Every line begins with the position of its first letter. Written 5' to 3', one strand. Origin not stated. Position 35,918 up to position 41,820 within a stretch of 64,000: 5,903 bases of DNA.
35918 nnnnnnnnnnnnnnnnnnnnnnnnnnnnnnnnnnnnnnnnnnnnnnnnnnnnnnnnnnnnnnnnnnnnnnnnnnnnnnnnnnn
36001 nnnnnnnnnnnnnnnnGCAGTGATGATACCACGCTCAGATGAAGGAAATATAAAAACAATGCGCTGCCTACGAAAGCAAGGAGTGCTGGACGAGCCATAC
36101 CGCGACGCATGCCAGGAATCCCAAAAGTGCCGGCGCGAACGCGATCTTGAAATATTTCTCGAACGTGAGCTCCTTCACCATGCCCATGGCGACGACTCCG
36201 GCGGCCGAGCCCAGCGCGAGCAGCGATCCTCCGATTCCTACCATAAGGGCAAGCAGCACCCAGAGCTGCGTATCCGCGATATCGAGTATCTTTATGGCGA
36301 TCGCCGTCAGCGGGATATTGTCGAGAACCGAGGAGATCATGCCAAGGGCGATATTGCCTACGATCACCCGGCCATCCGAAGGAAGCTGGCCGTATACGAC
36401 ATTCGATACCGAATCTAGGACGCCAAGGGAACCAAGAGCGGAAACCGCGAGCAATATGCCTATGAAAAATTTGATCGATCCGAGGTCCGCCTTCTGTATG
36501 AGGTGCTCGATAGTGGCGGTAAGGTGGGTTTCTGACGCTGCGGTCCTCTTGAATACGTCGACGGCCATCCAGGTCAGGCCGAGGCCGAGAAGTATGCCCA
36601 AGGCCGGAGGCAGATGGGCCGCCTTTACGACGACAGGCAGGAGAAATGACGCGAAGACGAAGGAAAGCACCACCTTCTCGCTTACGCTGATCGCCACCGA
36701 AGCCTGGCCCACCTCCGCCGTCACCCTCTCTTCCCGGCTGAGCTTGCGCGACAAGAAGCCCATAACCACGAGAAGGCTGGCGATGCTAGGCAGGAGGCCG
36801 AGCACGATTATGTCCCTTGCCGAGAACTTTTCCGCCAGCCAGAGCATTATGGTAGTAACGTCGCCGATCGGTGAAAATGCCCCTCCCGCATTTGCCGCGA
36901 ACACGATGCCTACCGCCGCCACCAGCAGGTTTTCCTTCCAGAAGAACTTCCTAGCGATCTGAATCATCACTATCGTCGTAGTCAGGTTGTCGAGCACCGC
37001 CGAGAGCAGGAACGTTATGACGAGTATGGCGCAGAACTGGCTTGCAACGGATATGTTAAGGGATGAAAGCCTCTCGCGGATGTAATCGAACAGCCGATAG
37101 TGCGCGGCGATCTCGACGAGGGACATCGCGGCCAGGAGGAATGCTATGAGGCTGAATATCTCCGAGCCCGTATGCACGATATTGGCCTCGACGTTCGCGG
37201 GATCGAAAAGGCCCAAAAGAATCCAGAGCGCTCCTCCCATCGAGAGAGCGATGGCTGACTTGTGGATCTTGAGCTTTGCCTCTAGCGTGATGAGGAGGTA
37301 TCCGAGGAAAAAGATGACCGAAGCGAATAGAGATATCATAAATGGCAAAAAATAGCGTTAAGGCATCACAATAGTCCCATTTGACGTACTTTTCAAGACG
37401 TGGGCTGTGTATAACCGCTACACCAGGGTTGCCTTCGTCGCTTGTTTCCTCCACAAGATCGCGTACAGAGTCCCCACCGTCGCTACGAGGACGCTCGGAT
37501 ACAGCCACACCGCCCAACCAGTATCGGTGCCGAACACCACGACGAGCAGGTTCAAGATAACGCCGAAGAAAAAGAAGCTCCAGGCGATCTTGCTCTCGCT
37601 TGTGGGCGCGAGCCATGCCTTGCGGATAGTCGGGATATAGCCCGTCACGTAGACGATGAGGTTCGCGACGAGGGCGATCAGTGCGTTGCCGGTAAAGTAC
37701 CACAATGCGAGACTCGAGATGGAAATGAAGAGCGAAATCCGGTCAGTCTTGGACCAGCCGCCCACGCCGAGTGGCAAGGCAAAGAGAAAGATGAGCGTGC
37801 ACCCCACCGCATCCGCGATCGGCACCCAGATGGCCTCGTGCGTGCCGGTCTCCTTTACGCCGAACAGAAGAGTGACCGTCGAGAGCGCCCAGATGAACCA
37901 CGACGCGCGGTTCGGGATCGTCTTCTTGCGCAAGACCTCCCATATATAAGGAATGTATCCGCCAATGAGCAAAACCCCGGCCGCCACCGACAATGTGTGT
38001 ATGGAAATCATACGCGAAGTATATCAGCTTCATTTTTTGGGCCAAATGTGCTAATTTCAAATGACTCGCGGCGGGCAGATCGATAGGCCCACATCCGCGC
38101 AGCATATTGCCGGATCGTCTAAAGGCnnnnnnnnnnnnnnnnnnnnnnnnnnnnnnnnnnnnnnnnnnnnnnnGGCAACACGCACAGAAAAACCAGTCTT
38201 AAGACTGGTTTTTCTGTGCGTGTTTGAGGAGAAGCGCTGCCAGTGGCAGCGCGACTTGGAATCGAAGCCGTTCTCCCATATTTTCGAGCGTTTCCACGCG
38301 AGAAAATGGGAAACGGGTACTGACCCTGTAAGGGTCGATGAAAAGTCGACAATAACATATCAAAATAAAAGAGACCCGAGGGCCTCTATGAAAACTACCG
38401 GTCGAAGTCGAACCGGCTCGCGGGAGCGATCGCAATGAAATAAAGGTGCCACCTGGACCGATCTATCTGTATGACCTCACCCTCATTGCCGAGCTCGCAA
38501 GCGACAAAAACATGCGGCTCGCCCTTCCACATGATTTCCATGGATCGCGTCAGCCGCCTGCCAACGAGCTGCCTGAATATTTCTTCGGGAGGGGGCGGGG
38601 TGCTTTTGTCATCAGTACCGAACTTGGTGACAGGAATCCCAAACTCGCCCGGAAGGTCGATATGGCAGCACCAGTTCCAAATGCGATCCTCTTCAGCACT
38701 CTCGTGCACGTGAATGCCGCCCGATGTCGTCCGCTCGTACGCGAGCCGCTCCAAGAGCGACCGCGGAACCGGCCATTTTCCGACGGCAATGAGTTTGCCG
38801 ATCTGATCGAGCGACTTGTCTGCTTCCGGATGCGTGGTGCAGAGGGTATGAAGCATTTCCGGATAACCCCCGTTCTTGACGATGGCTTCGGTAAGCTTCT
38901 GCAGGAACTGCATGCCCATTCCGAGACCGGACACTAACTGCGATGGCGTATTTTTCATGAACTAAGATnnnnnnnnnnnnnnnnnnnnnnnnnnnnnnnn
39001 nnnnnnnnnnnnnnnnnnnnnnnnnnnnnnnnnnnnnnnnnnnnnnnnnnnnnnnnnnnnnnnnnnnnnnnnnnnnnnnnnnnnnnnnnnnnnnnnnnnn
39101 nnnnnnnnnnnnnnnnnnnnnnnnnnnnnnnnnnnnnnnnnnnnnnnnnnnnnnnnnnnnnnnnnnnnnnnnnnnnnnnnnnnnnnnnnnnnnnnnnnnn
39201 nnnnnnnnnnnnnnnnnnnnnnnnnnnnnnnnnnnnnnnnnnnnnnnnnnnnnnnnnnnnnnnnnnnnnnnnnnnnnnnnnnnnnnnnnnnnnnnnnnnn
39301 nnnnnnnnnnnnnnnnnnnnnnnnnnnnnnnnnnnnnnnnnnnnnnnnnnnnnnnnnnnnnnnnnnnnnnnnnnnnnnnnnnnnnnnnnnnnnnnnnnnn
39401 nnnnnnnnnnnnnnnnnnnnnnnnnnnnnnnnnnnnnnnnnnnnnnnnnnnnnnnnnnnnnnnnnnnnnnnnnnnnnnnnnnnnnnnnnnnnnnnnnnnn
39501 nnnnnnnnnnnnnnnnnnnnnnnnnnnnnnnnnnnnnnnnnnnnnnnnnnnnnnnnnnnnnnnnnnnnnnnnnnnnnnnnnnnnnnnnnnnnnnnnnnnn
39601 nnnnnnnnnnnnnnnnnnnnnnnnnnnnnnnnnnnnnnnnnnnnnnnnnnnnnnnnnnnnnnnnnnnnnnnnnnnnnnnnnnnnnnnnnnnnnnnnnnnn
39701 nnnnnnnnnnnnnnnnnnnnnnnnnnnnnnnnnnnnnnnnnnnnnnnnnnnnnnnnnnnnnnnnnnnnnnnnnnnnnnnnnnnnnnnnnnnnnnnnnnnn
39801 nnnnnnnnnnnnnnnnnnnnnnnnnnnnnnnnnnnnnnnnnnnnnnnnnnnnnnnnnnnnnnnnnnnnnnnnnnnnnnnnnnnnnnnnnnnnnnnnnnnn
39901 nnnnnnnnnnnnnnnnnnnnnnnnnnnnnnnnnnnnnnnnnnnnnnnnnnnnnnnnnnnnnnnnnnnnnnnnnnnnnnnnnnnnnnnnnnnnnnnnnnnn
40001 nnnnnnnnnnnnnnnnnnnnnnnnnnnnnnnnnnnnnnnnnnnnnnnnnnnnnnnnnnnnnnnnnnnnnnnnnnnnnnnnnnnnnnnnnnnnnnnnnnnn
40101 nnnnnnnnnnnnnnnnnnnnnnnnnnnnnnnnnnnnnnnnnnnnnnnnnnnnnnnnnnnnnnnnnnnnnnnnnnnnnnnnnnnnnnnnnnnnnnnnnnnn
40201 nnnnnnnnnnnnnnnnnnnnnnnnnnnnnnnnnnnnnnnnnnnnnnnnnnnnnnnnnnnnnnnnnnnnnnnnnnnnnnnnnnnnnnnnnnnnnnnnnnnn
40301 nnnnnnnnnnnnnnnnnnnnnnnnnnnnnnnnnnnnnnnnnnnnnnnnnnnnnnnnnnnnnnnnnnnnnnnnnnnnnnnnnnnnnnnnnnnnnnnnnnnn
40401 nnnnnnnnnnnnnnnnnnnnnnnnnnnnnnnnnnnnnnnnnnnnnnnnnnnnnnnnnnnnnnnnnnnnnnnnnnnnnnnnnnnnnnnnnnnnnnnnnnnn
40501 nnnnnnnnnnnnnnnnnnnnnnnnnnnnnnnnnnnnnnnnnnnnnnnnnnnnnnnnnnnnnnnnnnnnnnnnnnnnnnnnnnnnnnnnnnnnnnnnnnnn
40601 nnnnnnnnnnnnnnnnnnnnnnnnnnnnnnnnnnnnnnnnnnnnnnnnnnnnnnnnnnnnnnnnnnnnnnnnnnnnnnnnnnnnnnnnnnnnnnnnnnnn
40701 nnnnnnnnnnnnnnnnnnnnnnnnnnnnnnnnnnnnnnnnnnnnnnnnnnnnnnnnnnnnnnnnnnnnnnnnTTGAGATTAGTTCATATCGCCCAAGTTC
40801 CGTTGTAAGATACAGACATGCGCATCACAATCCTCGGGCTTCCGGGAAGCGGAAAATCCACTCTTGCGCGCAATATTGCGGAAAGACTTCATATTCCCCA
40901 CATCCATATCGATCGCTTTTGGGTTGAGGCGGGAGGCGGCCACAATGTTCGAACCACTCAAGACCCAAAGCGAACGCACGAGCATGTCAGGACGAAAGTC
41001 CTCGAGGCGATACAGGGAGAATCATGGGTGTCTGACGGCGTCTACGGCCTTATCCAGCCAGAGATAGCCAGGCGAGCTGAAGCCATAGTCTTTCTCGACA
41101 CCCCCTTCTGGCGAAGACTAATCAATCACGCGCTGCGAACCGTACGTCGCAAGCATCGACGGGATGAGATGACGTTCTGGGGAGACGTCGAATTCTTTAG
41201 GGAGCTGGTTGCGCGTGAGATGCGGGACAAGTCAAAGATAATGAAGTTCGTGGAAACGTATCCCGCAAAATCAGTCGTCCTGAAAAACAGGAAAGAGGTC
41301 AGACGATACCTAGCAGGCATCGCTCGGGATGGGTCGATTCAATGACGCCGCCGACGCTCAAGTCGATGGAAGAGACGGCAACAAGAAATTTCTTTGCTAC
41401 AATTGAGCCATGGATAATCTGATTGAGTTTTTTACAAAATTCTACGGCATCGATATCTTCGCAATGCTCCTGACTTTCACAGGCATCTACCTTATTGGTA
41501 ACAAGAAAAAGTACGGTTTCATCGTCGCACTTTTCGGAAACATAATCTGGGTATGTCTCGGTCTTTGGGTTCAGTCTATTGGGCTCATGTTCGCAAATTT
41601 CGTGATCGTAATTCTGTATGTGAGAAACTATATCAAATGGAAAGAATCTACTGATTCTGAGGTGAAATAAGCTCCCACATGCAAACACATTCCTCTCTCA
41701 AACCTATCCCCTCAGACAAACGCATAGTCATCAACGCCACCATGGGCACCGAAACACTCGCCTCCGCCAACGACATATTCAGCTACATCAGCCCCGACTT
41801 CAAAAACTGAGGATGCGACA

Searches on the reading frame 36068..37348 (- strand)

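Call 77: search_protein_families(library=pfam, proteins=[window:36068-37348:-], max_evalue=0.01)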
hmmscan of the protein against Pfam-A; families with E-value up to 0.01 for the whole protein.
window:36068-37348:- (426 aa): 1 family
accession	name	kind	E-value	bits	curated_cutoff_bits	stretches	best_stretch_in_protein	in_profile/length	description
PF03600.22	CitMHS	-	9.9e-28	97.6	31.9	1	17-371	1-336/336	Citrate transporter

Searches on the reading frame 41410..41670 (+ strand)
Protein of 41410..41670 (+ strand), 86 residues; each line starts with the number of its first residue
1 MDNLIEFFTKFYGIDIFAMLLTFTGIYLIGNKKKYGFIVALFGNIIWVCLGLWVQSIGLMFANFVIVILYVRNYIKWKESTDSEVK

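Call 77: search_protein_families(library=pfam, proteins=[window:41410-41670:+], max_evalue=0.01)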
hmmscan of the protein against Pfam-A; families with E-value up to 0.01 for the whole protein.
window:41410-41670:+ (86 aa): 2 families
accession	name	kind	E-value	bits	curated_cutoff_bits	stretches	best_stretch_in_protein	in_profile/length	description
PF04973.17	NMN_transporter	-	0.00047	20.6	27.3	1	14-81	3-70/175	Nicotinamide mononucleotide transporter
PF17314.7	DUF5360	-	0.0097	16.4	25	0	8-66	42-100/127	Family of unknown function (DUF5360)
